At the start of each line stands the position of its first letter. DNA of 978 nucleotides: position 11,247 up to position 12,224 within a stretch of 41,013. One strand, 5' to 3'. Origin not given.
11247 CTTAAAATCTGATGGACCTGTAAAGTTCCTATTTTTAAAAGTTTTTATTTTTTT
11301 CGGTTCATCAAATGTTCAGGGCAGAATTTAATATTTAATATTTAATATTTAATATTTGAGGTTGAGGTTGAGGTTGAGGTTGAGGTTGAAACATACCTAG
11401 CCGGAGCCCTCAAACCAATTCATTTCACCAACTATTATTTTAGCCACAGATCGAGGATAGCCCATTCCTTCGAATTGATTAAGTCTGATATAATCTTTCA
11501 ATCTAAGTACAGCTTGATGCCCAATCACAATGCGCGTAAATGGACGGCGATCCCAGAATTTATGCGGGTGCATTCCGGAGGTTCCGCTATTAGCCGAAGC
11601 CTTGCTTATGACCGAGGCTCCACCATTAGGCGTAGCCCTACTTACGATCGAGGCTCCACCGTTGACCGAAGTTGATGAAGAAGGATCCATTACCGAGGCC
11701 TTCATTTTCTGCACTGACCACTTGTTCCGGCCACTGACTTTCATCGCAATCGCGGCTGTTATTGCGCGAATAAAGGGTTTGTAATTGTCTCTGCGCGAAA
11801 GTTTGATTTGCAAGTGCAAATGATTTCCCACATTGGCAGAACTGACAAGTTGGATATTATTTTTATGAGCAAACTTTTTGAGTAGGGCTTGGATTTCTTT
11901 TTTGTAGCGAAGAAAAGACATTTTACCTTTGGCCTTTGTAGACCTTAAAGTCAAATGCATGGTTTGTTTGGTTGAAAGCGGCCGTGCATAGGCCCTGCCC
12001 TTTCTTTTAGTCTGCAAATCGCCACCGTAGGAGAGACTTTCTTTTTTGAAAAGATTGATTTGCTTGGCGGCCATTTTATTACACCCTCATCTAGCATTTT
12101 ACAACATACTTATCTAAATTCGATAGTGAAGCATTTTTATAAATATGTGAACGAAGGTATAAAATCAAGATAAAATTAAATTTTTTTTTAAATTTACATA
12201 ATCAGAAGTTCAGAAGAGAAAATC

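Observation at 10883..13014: HUH/Y1 (RAYT/IS200-like) gene embedded in about 1.45 kb of multi-family tandem-repeat DNA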

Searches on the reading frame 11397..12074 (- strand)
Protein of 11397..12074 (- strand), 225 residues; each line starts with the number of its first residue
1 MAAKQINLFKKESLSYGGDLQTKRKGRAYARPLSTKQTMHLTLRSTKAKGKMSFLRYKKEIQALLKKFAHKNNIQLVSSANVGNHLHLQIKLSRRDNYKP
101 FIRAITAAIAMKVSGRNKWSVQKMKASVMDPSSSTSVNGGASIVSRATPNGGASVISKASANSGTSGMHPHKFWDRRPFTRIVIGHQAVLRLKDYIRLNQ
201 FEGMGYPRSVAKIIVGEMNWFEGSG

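Call 3: search_protein_families(library=pfam, proteins=[window:11397-12074:-], max_evalue=10)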
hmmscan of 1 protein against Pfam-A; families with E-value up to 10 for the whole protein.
window:11397-12074:- (225 aa): 2 families
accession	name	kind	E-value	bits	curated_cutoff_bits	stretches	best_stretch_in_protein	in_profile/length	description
PF01797.21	Y1_Tnp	-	0.00024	21.6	23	1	38-123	6-90/121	Transposase IS200 like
PF10023.15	Aminopep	-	0.11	12.3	25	1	47-123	6-84/322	Putative aminopeptidase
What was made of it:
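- On HUH Y1 superfamily (Pfam PF01797 Y1_Tnp): The window protein scores 21.6 bits, E 2.4e-4, just under the threshold of 23 because the loop splits the domain (call 3).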

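Call 4: search_protein_families(library=ncbifam, proteins=[window:11397-12074:-], max_evalue=10)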
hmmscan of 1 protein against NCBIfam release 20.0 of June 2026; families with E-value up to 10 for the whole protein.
window:11397-12074:- (225 aa): 3 families
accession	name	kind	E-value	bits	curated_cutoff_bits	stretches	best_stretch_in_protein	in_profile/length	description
NF047646.1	REP_Tyr_transpos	equivalog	0.0081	16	80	1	30-124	3-97/146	REP-associated tyrosine transposase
NF052311.1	T9SS_PorT_SprT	equivalog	0.048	13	125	1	53-116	98-162/239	type IX secretion/gliding motility protein PorT/SprT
NF033573.1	transpos_IS200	equivalog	0.057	13.7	55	1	47-116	20-89/126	IS200/IS605 family transposase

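Call 6: find_homologous_proteins(query=window:11397-12074:-)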
Query window:11397-12074:- (225 aa): 548 proteins with E <= 0.001 among 819 candidates; the best 120 are listed.
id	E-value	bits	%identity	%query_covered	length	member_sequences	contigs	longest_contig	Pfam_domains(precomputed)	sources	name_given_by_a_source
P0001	1.6e-142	490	100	100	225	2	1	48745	-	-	-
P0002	1.3e-141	487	92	100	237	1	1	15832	-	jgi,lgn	jgi:REP element-mobilizing transposase RayT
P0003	1.2e-98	347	74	100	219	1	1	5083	-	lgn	-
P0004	1.3e-68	249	58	98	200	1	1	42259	PF01797.22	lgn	-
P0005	4.8e-54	201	47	96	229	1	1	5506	-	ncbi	-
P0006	5.2e-54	201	49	96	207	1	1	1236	-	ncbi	-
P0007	8.4e-54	201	47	94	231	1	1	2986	PF01797.22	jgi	-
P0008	2.9e-53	199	49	94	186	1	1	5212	PF01797.22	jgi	jgi:REP element-mobilizing transposase RayT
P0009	3.2e-53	199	47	96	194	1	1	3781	PF01797.22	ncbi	-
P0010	1.2e-52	197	49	92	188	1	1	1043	PF01797.22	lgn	-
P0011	2.5e-52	196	47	96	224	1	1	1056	-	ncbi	-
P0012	6.6e-52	194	46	98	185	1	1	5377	PF01797.22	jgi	jgi:hypothetical protein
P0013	8.4e-52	194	47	98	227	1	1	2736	-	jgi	jgi:REP element-mobilizing transposase RayT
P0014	1.0e-51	194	46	96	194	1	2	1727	-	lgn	-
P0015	1.2e-51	194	49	92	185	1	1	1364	PF01797.22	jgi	jgi:REP element-mobilizing transposase RayT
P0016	1.2e-51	194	48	94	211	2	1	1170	PF01797.22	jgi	jgi:REP element-mobilizing transposase RayT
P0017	1.3e-51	194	47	95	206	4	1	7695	-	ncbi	-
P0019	4.9e-51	192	49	92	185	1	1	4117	PF01797.22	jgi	jgi:REP element-mobilizing transposase RayT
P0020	1.1e-50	191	46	94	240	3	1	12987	PF01797.22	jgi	-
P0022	3.7e-50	189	46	94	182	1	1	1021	PF01797.22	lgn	-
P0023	5.0e-50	188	45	99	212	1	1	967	PF01797.22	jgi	jgi:REP element-mobilizing transposase RayT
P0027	1.4e-49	187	47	96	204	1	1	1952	PF01797.22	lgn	-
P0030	2.8e-49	186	45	98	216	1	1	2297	PF01797.22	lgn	-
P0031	2.8e-49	186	45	96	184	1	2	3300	PF01797.22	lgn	-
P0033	4.6e-49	185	46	95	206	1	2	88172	-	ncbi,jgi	-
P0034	7.8e-49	184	44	95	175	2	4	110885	PF01797.22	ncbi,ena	-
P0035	8.4e-49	184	46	98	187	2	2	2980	PF01797.22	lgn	-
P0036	1.1e-48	184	45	94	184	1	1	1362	PF01797.22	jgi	-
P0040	1.6e-48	183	44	96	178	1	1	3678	PF01797.22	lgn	-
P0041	2.2e-48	183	43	93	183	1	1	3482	PF01797.22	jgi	jgi:REP element-mobilizing transposase RayT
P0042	3.1e-48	183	42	95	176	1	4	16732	PF01797.22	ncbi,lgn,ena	-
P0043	3.5e-48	182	45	92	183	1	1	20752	PF01797.22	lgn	-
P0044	3.8e-48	182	44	94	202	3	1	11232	-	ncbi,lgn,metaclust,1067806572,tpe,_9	metaclust:\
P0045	3.9e-48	182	45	96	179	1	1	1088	PF01797.22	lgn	-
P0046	4.3e-48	182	42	94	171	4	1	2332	PF01797.22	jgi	jgi:hypothetical protein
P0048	5.9e-48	182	45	96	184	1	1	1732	PF01797.22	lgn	-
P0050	6.7e-48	181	44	98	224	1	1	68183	PF01797.22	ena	-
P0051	8.4e-48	181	45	94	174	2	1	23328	PF01797.22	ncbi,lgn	-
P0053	9.6e-48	181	45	96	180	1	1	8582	PF01797.22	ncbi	-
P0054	1.2e-47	181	45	96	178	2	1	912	PF01797.22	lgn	-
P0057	1.5e-47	180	44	97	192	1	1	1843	PF01797.22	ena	-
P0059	1.9e-47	180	43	96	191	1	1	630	PF01797.22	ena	-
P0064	2.5e-47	180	43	96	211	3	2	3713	PF01797.22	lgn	-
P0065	2.5e-47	180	44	95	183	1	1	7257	PF01797.22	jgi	-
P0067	3.0e-47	179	44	94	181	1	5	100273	PF01797.22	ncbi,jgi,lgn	-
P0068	3.1e-47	179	46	96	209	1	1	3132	PF01797.22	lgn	-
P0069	3.3e-47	179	45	97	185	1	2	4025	PF01797.22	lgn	-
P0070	3.3e-47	179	43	96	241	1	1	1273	PF01797.22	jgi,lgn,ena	-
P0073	5.5e-47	178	42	96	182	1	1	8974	PF01797.22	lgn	-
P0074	5.7e-47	178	45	94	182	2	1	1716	PF01797.22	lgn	-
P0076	7.5e-47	178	45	94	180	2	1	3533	PF01797.22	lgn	-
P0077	8.0e-47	178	44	94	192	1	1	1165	PF01797.22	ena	-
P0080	9.6e-47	178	45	96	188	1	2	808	PF01797.22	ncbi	-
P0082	1.4e-46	177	43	96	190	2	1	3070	PF01797.22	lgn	-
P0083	1.5e-46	177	43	94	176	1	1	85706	-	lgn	-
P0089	2.3e-46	176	43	94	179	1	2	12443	PF01797.22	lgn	-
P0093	2.8e-46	176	44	89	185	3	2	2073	PF01797.22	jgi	-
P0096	3.0e-46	176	44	94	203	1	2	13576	PF01797.22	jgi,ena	-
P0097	3.2e-46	176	43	94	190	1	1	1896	PF01797.22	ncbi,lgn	-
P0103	4.6e-46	175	44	94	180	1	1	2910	PF01797.22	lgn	-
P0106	5.3e-46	175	45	95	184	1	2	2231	PF01797.22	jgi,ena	-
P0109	5.9e-46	175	44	98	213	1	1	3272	PF01797.22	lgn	-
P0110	6.6e-46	175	40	94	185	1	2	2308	PF01797.22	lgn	-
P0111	6.9e-46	175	44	94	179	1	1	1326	PF01797.22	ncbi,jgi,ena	jgi:REP element-mobilizing transposase RayT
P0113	7.0e-46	175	45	94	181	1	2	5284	PF01797.22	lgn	-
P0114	7.3e-46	175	43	96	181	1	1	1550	PF01797.22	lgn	-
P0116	7.4e-46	175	43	96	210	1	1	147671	PF01797.22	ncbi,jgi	jgi:REP element-mobilizing transposase RayT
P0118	8.9e-46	174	42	94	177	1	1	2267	PF01797.22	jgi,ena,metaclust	metaclust:\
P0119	1.2e-45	174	44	97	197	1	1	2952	PF01797.22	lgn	-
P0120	1.3e-45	174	43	97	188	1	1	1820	PF01797.22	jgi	jgi:REP element-mobilizing transposase RayT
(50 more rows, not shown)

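Call 8: find_encoding_contigs(protein=P0002, flank=8000, max_places=4)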
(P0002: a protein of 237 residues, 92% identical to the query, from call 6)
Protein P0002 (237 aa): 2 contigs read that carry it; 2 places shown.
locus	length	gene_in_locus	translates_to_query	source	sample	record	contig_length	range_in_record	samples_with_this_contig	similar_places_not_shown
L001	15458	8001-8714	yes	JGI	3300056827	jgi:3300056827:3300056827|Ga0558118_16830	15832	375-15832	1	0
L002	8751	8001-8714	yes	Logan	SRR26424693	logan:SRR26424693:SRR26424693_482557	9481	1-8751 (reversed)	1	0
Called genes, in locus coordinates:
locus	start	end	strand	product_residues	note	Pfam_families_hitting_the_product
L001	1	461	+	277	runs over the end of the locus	?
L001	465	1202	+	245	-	PF00149:Metallophos, PF12850:Metallophos_2 (faint)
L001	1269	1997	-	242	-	-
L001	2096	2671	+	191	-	PF28549:NDPSase_N (weak), PF00293:NUDIX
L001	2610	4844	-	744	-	PF02897:Peptidase_S9_N, PF00326:Peptidase_S9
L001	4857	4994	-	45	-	-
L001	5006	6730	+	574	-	-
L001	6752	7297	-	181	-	-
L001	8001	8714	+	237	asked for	-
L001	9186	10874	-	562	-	PF02463:SMC_N, PF13175:AAA_15, PF13476:AAA_23, PF13304:AAA_21 (faint)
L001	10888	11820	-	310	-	PF01513:NAD_kinase, PF20143:NAD_kinase_C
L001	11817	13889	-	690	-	PF19310:TOP_N (weak), PF01432:Peptidase_M3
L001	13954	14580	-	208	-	-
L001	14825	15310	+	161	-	PF11741:AMIN (faint)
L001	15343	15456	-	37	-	?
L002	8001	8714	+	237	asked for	-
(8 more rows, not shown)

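Call 9: find_encoding_contigs(protein=P0004, flank=8000, max_places=4)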
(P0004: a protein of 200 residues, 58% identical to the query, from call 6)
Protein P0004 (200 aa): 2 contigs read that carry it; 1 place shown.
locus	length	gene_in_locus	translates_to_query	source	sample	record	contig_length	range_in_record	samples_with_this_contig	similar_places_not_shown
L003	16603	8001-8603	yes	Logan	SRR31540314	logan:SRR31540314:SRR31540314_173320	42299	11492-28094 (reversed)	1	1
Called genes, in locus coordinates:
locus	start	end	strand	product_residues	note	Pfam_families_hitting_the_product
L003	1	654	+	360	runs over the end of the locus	-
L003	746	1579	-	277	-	PF00669:Flagellin_N, PF00700:Flagellin_C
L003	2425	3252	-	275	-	PF00669:Flagellin_N, PF00700:Flagellin_C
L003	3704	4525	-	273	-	PF00669:Flagellin_N, PF00700:Flagellin_C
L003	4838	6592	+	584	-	-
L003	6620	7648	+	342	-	PF21088:MS_channel_1st, PF00924:MS_channel_2nd, PF21082:MS_channel_3rd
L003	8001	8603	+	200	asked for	PF01797:Y1_Tnp (weak)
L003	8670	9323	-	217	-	PF02463:SMC_N (faint), PF00005:ABC_tran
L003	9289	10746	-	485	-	PF00528:BPD_transp_1 (weak)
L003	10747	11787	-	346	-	PF13531:SBP_bac_11, PF13416:SBP_bac_8, PF13343:SBP_bac_6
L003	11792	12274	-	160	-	-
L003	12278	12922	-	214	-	PF00730:HhH-GPD, PF00633:HHH, PF10576:EndIII_4Fe-2S (weak)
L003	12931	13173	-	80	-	PF13370:Fer4_13, PF13459:Fer4_15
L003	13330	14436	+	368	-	PF13527:Acetyltransf_9, PF00583:Acetyltransf_1, PF13508:Acetyltransf_7 (weak)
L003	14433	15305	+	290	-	-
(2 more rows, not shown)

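Call 10: find_encoding_contigs(protein=P0003, flank=8000, max_places=4)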
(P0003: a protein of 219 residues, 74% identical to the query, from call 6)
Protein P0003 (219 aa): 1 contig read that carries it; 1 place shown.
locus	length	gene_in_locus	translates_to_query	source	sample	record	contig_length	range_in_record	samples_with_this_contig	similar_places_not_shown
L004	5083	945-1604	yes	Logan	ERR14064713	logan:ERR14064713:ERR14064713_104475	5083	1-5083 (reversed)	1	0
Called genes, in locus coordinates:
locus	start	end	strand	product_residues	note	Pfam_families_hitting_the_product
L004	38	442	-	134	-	-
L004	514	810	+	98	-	-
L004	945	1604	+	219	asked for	-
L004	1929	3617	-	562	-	PF02463:SMC_N, PF13175:AAA_15, PF13476:AAA_23, PF13304:AAA_21 (faint)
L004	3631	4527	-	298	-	PF01513:NAD_kinase, PF20143:NAD_kinase_C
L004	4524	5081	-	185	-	?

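Call 15: find_related_loci(query=A2, collection=genome_contigs, flank=3000)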
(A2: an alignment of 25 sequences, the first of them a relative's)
Query A2 (225 aa) in genome_contigs; peptide patterns used: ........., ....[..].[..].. (x = any residue, [..] = any of these).
233 stretches matched a pattern; 174 encode a relative of the query (tblastn E <= 1e-3); the best 80 are kept; 80 distinct loci.
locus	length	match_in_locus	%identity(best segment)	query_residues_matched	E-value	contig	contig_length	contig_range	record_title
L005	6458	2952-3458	44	5-212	4e-55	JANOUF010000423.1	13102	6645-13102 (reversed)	MAG: Bdellovibrionales bacterium isolate VAR_39_metabat_189 VAR_39_k141_1494074, whole genome shotgun sequence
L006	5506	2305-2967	47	1-215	2e-55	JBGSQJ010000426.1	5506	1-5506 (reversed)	MAG: Bdellovibrionales bacterium isolate JTS-AC328 k141_3592737, whole genome shotgun sequence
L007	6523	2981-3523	47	5-225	2e-54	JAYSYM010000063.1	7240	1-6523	MAG: Bdellovibrionales bacterium isolate GFS_13404 GFS_13404_62, whole genome shotgun sequence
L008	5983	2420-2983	48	4-215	1e-53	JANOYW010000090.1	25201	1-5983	MAG: Bdellovibrionales bacterium isolate VAR_79_metabat_581 VAR_79_k141_2849183, whole genome shotgun sequence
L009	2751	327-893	44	2-218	2e-53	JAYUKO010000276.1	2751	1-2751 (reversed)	MAG: Bdellovibrionales bacterium isolate GFS_9251 GFS_9251_275, whole genome shotgun sequence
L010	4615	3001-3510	45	5-215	3e-53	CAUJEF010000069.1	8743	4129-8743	MAG: Bdellovibrionota bacterium isolate KLAP141 genome assembly, contig: KLAP141_13981, whole genome shotgun sequence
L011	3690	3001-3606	45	4-223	3e-53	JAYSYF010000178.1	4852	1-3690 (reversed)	MAG: Bdellovibrionales bacterium isolate GFS_13375 GFS_13375_177, whole genome shotgun sequence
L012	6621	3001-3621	45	1-225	3e-53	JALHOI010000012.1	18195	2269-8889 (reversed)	MAG: Bdellovibrionaceae bacterium isolate bin.126_sub c_000000012366, whole genome shotgun sequence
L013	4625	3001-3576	46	5-215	6e-53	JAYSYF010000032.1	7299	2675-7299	MAG: Bdellovibrionales bacterium isolate GFS_13375 GFS_13375_31, whole genome shotgun sequence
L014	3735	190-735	46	3-215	5e-53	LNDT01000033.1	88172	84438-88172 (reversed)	MAG: Bdellovibrionales bacterium Ga0074137 Ga0074137_128.1, whole genome shotgun sequence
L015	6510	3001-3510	44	5-215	8e-53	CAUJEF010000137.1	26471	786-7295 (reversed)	MAG: Bdellovibrionota bacterium isolate KLAP141 genome assembly, contig: KLAP141_548447, whole genome shotgun sequence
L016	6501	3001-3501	45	8-215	5e-53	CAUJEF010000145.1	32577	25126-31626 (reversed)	MAG: Bdellovibrionota bacterium isolate KLAP141 genome assembly, contig: KLAP141_27766, whole genome shotgun sequence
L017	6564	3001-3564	45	5-215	5e-53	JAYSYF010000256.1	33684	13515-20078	MAG: Bdellovibrionales bacterium isolate GFS_13375 GFS_13375_255, whole genome shotgun sequence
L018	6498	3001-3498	44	4-216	2e-52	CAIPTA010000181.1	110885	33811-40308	MAG: Oligoflexia bacterium isolate T7-022_bin-565 genome assembly, contig: bin-565:181/202, whole genome shotgun sequenc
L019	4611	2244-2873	50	16-225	1e-52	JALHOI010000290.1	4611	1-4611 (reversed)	MAG: Bdellovibrionaceae bacterium isolate bin.126_sub c_000000057759, whole genome shotgun sequence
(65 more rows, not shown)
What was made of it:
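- The clade is multi-copy per genome (call 15).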

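Call 16: search_solved_structures(query=A2, max_evalue=1, show_alignments=2)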
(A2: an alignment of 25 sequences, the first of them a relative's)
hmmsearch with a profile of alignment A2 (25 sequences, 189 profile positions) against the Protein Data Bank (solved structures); distinct sequences matched with E-value up to 1: 7.
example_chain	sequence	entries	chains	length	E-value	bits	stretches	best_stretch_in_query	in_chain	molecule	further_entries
2xo6_A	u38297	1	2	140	0.063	15.9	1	61-112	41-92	TRANSPOSASE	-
2xm3_A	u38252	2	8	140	0.068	15.7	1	61-112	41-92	TRANSPOSASE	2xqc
2xma_A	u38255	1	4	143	0.071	15.7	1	61-112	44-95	TRANSPOSASE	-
2a6m_A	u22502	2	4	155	0.2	14.3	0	59-106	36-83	ISHp608 transposase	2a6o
2vhg_A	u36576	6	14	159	0.22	14.1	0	59-106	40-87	TRANSPOSASE ORFA | Putative transposase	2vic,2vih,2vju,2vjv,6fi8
6wce_A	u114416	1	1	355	0.42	13.2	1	33-77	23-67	Pyridoxal-5-phosphate binding protein A (P5PA)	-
9d28_B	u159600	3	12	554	0.73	12.4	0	61-125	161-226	Sabinene synthase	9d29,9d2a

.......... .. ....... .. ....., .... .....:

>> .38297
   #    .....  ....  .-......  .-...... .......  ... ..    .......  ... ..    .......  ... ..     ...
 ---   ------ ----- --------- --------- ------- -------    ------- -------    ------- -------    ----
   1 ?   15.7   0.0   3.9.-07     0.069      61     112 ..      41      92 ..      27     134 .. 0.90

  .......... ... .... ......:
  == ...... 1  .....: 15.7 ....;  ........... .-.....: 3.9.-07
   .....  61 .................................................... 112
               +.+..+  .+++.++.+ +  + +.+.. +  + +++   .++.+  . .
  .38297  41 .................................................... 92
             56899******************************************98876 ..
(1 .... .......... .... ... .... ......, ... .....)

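Call 31: predict_structure(alignment_id=A2)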
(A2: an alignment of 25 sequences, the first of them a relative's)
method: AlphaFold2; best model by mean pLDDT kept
length: 225 residues; sequences in the alignment: 25
mean_pLDDT: 66.1   pTM: 0.57
mean pLDDT of the five models: 66.1, 63.4, 61.8, 60.3, 59.4
residues with pLDDT >= 90: 33; 70-90: 71; 50-70: 52; < 50: 69
segments of 3 or more residues with pLDDT < 50: 5-27, 133-169, 220-225
pLDDT, mean of each block of 10 residues (from residue 1): 46 39 49 80 85 91 96 91 87 89 90 81 59 42 37 34 40 70 63 68 69 62 41
secondary structure, 60 per line:
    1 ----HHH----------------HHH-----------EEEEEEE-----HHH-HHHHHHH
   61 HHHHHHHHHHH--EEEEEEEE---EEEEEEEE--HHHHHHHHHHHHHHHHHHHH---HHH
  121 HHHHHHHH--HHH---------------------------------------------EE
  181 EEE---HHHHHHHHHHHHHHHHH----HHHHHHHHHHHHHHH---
elements in order: E38-44 H54-71 E74-81 E85-92 H95-114 H118-128 E179-183 H187-203 H208-222
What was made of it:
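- On HUH Y1 superfamily (Pfam PF01797 Y1_Tnp): Tyr195 lies in predicted helix 187-203 (call 31). The whole-model pLDDT is only 66, but the core reaches 80-96 (call 31).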

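Call 35: fold_search(model_id=the predicted structure, library=pdb)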
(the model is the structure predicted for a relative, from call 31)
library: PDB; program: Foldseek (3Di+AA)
matches with E <= 10: 1585; with E <= 0.001: 14
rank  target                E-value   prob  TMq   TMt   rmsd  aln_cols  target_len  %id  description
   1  2xqc_D                2.7e-04  1.00  0.36  0.59   6.8       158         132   10  DEINOCOCCUS RADIODURANS ISDRA2 TRANSPOSASE COMPLEXED WITH LEFT END RECOGNITION AND CLEAVAGE SITE AND ZN (released 2010-10-13)
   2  2xo6_A                2.8e-04  1.00  0.36  0.58   6.9       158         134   10  DEINOCOCCUS RADIODURANS ISDRA2 TRANSPOSASE Y132F MUTANT COMPLEXED WITH LEFT END RECOGNITION AND CLEAVAGE SITE (released 2010-10-13)
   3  2xm3_D                3.4e-04  1.00  0.36  0.60   7.0       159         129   10  Deinococcus radiodurans ISDra2 Transposase Left end DNA complex (released 2010-10-13)
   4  2xma_B                3.9e-04  1.00  0.37  0.58   7.2       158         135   10  DEINOCOCCUS RADIODURANS ISDRA2 TRANSPOSASE RIGHT END DNA COMPLEX (released 2010-10-13)
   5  2a6o_A                3.9e-04  1.00  0.36  0.51  13.1       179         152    9  Crystal Structure of the ISHp608 Transposase in Complex with Stem-loop DNA (released 2005-10-25)
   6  2xma_E                3.9e-04  1.00  0.37  0.56   9.1       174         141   11  DEINOCOCCUS RADIODURANS ISDRA2 TRANSPOSASE RIGHT END DNA COMPLEX (released 2010-10-13)
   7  2xm3_C                4.4e-04  1.00  0.36  0.60   7.1       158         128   10  Deinococcus radiodurans ISDra2 Transposase Left end DNA complex (released 2010-10-13)
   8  2xo6_D                4.4e-04  1.00  0.36  0.60   6.8       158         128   10  DEINOCOCCUS RADIODURANS ISDRA2 TRANSPOSASE Y132F MUTANT COMPLEXED WITH LEFT END RECOGNITION AND CLEAVAGE SITE (released 2010-10-13)
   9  2ec2_A                5.6e-04  1.00  0.34  0.55   8.6       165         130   10  Crystal structure of transposase from Sulfolobus tokodaii (released 2007-02-27)
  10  2xm3_A                6.8e-04  1.00  0.35  0.60   7.8       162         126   12  Deinococcus radiodurans ISDra2 Transposase Left end DNA complex (released 2010-10-13)
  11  2xma_A                6.8e-04  1.00  0.37  0.56   9.0       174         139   11  DEINOCOCCUS RADIODURANS ISDRA2 TRANSPOSASE RIGHT END DNA COMPLEX (released 2010-10-13)
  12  4er8_A                8.1e-04  1.00  0.45  0.59   3.5       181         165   10  Structure of the REP associates tyrosine transposase bound to a REP hairpin (released 2012-08-15)
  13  2fyx_A                8.1e-04  1.00  0.37  0.60   8.4       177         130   14  Crystal structure of a putative transposase (dr_0177) from deinococcus radiodurans r1 at 1.90 A resolution (released 2006-02-21)
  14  2a6m_B                9.2e-04  1.00  0.35  0.50  11.1       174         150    9  Crystal Structure of the ISHp608 Transposase (released 2005-10-25)
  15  2vic_B                1.3e-03  1.00  0.38  0.63   6.7       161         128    9  CRYSTAL STRUCTURE OF THE ISHP608 TRANSPOSASE IN COMPLEX with Left end 26- mer DNA and manganese (released 2008-02-19)
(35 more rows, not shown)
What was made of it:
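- On HUH Y1 superfamily (Pfam PF01797 Y1_Tnp): The top 30 Foldseek PDB matches are all IS200/IS605 TnpA or TnpA_REP, E 3e-4 to 6e-3, target TM 0.5-0.63 (call 35).
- Closest known: REP-associated tyrosine transposases. Same: Y1 HUH fold; the solved TnpA_REP structure 4er8 is among the best fold matches (call 35).
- The AlphaFold core has pLDDT 80-96, and the top 30 Foldseek PDB matches are all Y1 transposases, including 4er8 TnpA_REP at TM 0.45 and rmsd 3.5 (calls 31, 35). The fold is that of a Y1 transposase (call 35).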
